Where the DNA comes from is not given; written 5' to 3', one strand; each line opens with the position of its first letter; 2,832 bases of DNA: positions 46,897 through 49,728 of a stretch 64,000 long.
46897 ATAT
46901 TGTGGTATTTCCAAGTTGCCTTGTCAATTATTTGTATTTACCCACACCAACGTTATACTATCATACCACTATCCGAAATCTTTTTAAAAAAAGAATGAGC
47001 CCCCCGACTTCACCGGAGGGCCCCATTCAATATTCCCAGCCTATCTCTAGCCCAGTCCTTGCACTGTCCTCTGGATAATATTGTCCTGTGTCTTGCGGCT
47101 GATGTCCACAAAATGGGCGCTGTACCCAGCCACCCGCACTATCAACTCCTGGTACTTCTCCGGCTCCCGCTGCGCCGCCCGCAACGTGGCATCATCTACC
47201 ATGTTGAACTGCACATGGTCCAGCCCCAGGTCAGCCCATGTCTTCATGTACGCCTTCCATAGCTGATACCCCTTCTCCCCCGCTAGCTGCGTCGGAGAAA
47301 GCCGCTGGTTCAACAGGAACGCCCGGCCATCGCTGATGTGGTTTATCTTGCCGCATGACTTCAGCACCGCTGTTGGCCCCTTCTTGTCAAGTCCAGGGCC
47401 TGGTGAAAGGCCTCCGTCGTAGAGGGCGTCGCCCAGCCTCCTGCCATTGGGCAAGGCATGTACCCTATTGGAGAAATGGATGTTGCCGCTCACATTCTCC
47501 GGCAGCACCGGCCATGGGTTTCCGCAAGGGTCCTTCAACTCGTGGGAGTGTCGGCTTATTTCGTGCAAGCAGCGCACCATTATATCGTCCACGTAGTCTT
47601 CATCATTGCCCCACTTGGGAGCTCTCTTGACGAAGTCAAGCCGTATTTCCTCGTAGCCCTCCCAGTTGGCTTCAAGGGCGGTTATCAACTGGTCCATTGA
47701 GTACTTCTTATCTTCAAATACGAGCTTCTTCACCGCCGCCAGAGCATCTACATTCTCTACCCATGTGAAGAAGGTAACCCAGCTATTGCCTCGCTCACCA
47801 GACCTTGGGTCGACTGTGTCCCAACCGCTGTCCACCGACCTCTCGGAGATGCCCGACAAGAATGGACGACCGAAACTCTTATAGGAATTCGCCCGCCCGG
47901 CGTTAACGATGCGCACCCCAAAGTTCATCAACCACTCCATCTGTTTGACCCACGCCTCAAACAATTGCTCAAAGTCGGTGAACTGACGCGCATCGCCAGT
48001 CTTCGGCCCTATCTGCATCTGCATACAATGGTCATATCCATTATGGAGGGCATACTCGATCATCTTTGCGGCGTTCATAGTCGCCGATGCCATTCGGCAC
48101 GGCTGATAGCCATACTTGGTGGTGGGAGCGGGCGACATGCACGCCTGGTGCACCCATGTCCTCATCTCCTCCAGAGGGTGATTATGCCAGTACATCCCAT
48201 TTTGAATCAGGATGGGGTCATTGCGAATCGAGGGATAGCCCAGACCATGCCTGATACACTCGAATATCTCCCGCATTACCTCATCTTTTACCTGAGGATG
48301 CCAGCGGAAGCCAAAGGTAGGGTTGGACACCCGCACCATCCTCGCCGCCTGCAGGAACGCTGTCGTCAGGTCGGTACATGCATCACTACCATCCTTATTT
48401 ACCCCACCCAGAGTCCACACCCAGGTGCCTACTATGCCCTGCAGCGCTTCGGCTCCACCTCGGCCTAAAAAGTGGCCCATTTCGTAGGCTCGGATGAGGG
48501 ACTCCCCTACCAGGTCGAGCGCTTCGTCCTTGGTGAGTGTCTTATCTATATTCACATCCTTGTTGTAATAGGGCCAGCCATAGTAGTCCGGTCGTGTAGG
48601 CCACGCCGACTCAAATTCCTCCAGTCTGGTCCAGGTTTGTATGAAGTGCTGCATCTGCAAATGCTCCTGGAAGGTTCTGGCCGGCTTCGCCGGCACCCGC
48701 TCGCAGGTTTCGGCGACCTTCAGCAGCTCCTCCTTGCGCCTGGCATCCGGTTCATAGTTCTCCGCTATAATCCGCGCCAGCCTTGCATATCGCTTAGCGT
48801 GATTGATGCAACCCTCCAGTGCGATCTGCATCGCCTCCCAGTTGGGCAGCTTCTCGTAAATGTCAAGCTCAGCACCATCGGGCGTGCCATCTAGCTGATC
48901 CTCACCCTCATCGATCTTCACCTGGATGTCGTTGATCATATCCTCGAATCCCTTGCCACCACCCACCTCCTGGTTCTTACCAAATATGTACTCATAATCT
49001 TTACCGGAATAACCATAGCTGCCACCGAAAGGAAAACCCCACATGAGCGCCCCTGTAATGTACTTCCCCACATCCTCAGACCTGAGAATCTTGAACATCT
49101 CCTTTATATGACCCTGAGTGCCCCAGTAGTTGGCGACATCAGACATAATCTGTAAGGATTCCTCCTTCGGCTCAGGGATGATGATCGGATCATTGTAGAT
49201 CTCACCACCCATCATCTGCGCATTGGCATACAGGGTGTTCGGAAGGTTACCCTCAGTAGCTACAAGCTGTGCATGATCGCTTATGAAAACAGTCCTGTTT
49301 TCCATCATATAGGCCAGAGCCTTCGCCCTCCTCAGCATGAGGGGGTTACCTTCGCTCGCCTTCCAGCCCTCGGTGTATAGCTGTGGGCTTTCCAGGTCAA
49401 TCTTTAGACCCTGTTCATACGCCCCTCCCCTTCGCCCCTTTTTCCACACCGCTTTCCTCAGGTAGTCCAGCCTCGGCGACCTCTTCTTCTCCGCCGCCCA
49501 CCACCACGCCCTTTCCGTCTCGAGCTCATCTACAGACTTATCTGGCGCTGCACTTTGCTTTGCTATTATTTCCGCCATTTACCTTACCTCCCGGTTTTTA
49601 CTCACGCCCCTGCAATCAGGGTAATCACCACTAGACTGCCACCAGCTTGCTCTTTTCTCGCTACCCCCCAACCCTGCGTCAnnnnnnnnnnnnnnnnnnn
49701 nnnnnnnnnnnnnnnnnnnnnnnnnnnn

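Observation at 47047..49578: Fumarate-adding-enzyme-like glycyl radical enzyme catalytic subunit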

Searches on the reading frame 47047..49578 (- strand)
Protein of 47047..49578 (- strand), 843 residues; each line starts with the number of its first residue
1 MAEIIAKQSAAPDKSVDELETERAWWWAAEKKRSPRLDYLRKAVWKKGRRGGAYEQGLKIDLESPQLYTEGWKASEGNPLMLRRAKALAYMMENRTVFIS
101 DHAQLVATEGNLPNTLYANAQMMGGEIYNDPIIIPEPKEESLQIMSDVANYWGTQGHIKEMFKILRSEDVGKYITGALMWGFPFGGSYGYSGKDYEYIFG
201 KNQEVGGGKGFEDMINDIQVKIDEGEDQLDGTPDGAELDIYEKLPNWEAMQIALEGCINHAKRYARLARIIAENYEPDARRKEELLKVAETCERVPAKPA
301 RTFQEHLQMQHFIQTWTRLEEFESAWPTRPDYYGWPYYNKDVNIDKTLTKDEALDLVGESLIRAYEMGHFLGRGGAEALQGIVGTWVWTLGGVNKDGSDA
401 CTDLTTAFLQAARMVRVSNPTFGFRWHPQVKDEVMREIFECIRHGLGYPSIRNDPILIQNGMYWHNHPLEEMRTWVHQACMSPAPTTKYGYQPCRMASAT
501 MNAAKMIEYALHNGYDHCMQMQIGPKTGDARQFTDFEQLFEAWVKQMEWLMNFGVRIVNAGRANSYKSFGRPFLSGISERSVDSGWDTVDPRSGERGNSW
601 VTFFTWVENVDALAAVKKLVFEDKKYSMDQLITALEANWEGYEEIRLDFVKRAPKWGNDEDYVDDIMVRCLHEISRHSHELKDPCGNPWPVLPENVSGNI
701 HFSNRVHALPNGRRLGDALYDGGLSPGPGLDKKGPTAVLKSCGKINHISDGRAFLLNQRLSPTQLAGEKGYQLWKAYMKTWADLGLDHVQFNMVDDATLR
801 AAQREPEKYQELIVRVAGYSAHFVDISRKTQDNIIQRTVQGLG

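Call 3: search_protein_families(library=pfam, proteins=[window:47047-49578:-])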
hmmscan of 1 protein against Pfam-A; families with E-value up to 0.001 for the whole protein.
window:47047-49578:- (843 aa): 2 families
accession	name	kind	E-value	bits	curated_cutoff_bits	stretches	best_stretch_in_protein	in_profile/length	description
PF02901.20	PFL-like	-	1.6e-119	400.9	24.3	1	54-687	22-631/647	Pyruvate formate lyase-like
PF01228.26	Gly_radical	-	1.4e-28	99.9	22.2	1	723-824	4-106/106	Glycine radical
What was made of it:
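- On Glycyl radical enzyme superfamily: Pfam PF02901 at E 1.6e-119 and PF01228 at E 1.4e-28 (call 3).
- Checked: Pfam finds PFL-like (E 1.6e-119) and Gly_radical (E 1.4e-28) domains (call 3).
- GRE domains are present (call 3).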

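Call 4: search_protein_families(library=ncbifam, proteins=[window:47047-49578:-])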
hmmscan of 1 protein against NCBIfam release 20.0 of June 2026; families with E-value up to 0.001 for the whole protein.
window:47047-49578:- (843 aa): 12 families
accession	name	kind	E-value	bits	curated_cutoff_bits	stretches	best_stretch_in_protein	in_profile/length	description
NF048011.1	SfplDhtHpsGDes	equivalog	2.6e-124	416.3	1000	1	59-839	39-818/821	(2S)-3-sulfopropanediol dehydratase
TIGR01774.1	PFL2-3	subfamily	5.7e-118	395.3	678.2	1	59-839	19-783/786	formate C-acetyltransferase/glycerol dehydratase family glycyl radical enzyme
NF043068.1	glycl_HYPD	equivalog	3.6e-113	379.2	1100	1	56-840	14-782/784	trans-4-hydroxy-L-proline dehydratase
TIGR04394.1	choline_CutC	equivalog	6.7e-97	325.9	1050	1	212-839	170-785/789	choline trimethylamine-lyase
NF033718.1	indole_decarb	equivalog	5.7e-93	312.6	1100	3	138-643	158-647/868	indoleacetate decarboxylase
NF048009.1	SfplDhtHpfGKleb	equivalog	6.5e-92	309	1000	1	56-838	38-820/824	(2S)-3-sulfopropanediol dehydratase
NF007437.0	PRK09983.1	equivalog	7.6e-90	302.1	1109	1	55-840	14-763/765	formate C-acetyltransferase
NF033715.1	glycyl_HPDL_Lrg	equivalog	7.5e-71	239.1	1150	1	218-838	243-897/901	4-hydroxyphenylacetate decarboxylase large subunit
TIGR01255.1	pyr_form_ly_1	equivalog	2.7e-21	75.8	994.2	2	647-839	540-740/744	formate C-acetyltransferase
NF038360.1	rad_fix_GrcA3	exception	1.5e-12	47.4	158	1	779-839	14-74/78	autonomous glycyl radical cofactor GrcA3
NF008341.1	PRK11127.1-1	equivalog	4.1e-12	45.9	145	1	782-839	19-76/80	autonomous glycyl radical cofactor GrcA2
TIGR04365.1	spare_glycyl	equivalog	4.9e-07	30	170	1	785-839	68-122/126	autonomous glycyl radical cofactor GrcA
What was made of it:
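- On Named non-XSS GREs (PFL, CutC, HypD, glycerol/propanediol dehydratase, HPAD, isethionate/sulfopropanediol enzymes): The best score is 416 bits against a cut-off of 1000, and all 12 matches are below their cut-offs (call 4).
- It matches NCBIfam dehydratase and lyase models at E 1e-90 to 1e-124 (call 4). Every one of those NCBIfam scores is far below the model's cut-off, for example 416 against 1000 (call 4).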

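Call 5: search_solved_structures(query=window:47047-49578:-, show_alignments=2)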
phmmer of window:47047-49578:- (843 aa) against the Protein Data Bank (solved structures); distinct sequences matched with E-value up to 0.001: 37.
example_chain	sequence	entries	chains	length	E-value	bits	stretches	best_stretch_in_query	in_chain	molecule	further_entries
9o8u_A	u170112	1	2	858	0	1193.7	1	13-843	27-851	1-methyl alkyl succinate synthase subunit MasD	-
4pkc_A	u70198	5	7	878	6.9e-147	493.9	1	41-840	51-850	TutD | benzylsuccinate synthase alpha chain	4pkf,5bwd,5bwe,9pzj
5ymr_B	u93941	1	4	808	7.5e-97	328.4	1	59-838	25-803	Formate acetyltransferase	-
6vxc_A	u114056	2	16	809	9.6e-96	324.7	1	59-840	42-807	Trans-4-hydroxy-L-proline dehydratase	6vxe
6lon_B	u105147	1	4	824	1.5e-94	320.8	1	60-839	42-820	PFL2/glycerol dehydratase family glycyl radical enzyme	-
7vua_A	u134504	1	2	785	6.8e-94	318.6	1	236-840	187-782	HplG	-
7kq3_A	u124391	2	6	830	2.6e-90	306.7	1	58-838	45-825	Isethionate sulfite-lyase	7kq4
9f3w_A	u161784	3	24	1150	3.4e-90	306.4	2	247-839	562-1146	Choline trimethylamine-lyase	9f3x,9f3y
8id1_A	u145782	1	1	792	1e-87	298.2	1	213-839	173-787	Formate C-acetyltransferase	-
1r8w_A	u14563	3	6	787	1.5e-87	297.7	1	62-839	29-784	glycerol dehydratase | B12-independent glycerol dehydratase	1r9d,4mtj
5a0z_A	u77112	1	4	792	4.2e-84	286.2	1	246-839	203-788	CHOLINE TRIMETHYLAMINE LYASE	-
5a0u_A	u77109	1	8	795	4.3e-84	286.2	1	246-839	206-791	CHOLINE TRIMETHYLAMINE LYASE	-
5i2a_A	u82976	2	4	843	8.3e-82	278.6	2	59-639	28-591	Diol-dehydratase | Diol dehydratase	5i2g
5kdp_A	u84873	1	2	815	1.4e-81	277.9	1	69-839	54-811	Choline trimethylamine-lyase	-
5faw_A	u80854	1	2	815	1.4e-81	277.9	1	69-839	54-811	Choline trimethylamine-lyase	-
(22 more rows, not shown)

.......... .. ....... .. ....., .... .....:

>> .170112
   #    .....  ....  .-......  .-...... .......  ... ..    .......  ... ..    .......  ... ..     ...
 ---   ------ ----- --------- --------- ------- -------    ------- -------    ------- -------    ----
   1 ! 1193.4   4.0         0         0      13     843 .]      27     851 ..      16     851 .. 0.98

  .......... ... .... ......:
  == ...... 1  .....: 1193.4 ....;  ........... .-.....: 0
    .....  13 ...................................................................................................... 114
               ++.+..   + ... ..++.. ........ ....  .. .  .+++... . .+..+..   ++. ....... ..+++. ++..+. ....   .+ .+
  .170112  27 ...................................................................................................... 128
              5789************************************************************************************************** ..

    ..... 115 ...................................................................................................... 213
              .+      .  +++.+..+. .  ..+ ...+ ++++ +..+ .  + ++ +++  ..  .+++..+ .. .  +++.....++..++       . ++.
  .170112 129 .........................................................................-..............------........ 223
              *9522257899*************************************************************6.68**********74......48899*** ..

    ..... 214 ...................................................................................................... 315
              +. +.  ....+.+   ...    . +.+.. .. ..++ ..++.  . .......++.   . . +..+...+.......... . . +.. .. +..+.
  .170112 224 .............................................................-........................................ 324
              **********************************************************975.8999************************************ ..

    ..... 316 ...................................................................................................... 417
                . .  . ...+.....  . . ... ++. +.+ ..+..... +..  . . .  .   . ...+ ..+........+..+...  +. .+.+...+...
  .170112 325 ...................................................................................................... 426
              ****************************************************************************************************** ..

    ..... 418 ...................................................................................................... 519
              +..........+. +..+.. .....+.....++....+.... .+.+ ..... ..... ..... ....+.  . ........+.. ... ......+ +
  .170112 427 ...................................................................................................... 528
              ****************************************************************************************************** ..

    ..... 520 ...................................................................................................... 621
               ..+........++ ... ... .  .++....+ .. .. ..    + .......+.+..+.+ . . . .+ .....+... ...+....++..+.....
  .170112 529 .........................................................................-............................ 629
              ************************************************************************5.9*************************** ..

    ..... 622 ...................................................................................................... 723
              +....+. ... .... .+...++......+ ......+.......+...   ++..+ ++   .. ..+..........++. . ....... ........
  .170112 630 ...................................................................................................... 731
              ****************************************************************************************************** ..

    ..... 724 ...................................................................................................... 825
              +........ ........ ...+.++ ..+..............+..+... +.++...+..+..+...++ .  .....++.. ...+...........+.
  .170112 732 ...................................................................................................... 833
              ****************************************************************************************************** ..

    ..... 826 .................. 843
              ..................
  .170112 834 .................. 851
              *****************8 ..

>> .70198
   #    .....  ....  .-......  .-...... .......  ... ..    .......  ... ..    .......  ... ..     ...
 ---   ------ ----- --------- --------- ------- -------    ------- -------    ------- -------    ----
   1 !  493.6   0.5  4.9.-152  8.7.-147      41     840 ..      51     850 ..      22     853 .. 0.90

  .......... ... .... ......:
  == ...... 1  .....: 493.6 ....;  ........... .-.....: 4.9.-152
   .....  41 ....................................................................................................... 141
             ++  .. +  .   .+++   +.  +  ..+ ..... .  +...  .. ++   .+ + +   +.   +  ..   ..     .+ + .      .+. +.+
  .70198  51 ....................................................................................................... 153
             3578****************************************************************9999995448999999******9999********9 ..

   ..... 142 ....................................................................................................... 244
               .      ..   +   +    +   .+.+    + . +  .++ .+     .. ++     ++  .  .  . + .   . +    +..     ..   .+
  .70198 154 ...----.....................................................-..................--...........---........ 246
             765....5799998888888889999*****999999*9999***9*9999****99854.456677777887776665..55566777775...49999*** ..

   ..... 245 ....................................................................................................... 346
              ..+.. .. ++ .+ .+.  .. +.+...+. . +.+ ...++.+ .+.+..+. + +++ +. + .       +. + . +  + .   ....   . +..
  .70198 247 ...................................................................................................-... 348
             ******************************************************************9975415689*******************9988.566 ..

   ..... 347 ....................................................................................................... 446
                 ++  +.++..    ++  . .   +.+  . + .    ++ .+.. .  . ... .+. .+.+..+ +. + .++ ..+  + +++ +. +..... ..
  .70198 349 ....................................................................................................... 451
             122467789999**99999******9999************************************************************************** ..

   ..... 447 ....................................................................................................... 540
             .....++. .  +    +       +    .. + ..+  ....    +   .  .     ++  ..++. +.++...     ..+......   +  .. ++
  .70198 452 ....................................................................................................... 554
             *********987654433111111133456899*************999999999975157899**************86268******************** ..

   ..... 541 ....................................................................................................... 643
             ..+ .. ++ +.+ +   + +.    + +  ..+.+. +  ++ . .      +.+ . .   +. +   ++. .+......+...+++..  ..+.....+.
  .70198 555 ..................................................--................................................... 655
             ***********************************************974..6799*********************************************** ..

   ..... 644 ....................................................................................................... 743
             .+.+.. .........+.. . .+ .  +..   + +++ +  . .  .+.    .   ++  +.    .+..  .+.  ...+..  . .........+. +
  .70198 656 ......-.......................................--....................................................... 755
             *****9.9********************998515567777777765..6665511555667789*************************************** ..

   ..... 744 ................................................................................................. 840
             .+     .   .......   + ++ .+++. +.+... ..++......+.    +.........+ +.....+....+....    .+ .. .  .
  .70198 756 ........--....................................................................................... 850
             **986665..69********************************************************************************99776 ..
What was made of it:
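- MasD is by far the best solved relative: 1193.7 bits against 493.9 for BSS and about 330 or less for all other GREs (call 5). MasD scores about 3.6 times higher than any non-XSS GRE (call 5).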
